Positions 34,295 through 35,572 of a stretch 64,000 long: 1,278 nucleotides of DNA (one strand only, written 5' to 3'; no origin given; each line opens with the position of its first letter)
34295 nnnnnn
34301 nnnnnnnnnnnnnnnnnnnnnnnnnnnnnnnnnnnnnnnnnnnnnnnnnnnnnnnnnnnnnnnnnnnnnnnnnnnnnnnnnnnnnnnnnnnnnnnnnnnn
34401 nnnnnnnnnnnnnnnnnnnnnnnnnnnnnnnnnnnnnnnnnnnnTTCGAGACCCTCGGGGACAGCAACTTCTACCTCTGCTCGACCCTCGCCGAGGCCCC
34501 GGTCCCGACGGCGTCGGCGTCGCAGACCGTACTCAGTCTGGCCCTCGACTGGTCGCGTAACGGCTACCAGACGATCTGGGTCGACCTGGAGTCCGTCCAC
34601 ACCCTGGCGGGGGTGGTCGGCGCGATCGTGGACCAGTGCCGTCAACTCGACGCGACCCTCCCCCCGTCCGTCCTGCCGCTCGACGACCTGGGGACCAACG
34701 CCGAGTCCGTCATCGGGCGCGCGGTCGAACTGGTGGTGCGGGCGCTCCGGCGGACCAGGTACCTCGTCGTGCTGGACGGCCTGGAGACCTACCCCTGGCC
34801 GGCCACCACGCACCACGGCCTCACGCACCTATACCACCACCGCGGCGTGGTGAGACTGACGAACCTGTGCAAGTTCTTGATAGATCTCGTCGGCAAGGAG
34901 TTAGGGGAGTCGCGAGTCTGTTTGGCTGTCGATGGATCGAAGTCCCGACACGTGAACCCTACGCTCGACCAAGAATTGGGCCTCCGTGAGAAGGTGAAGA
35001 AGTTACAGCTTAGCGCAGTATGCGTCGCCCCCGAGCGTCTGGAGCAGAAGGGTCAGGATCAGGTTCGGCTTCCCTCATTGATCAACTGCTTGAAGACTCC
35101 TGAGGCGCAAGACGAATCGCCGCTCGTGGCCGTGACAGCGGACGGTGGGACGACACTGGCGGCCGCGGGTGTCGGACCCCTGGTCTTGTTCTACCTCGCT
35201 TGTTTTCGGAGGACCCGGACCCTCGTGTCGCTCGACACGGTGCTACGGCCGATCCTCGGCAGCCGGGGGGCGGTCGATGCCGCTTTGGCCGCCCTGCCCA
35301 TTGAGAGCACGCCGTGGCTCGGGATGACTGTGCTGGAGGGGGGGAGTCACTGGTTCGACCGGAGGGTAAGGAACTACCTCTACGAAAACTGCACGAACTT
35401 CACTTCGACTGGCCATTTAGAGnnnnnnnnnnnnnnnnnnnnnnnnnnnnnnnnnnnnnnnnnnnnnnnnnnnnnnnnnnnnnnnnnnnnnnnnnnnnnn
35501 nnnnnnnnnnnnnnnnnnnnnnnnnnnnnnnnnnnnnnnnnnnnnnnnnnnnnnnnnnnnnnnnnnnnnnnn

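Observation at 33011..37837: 1600-aa SIR2 protein whose STAND-like module has no recognisable Walker A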

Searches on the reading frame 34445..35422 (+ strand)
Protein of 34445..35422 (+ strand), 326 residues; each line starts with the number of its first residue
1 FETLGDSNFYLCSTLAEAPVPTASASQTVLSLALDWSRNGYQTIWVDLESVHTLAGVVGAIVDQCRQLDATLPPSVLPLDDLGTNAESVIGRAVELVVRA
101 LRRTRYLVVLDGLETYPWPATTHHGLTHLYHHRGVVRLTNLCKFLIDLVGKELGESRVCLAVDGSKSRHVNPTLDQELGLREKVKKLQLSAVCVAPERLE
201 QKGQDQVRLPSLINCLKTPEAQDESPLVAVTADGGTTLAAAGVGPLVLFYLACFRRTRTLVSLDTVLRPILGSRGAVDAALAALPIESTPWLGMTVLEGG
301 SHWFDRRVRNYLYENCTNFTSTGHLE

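Call 41: search_solved_structures(query=A4, max_evalue=10)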
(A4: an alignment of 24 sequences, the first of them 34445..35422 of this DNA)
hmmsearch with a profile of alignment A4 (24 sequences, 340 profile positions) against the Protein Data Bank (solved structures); distinct sequences matched with E-value up to 10: 0.

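Call 48: search_protein_representatives(alignment_id=A4)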
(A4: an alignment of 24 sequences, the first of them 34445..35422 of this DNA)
Query: 24 sequences, 340 profile positions. Proteins with E-value up to 0.001 (for the whole library): 327; up to 1e-10: 280; up to 1e-30: 160. The best 150 are listed.
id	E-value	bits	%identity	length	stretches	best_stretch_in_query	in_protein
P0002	3.3e-106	371.8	-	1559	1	5-340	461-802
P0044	1.7e-97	343.2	-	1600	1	4-339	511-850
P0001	6.8e-96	337.9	-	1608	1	4-339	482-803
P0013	9.8e-95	334.1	-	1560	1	5-339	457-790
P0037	9.1e-93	327.6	-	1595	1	3-339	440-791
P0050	6.3e-92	324.9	-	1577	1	6-340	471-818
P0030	7.6e-92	324.6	-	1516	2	21-340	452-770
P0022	8.8e-90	317.8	-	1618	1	4-340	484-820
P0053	1.1e-89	317.5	-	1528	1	3-339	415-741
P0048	4.5e-89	315.5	-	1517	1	21-339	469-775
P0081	2.0e-88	313.3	-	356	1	33-339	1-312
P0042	1.0e-86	307.7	-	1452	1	5-339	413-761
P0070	1.3e-85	304.1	-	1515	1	6-339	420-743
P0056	1.4e-85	304.0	-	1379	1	4-339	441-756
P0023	5.4e-85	302.1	-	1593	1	8-340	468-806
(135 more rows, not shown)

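Call 59: find_homologous_proteins(query=A5, max_evalue=0.01)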
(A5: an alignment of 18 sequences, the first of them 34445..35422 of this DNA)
Query A5 (18 sequences) (326 aa, profile of the alignment): 3 proteins with E <= 0.01 among 8000 candidates.
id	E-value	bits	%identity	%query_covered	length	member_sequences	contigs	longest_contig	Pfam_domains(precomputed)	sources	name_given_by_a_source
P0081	1.7e-60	223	44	91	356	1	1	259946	-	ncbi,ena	-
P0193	9.4e-46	175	36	32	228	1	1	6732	-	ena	-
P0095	1.3e-40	158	51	54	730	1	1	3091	PF13289.13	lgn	-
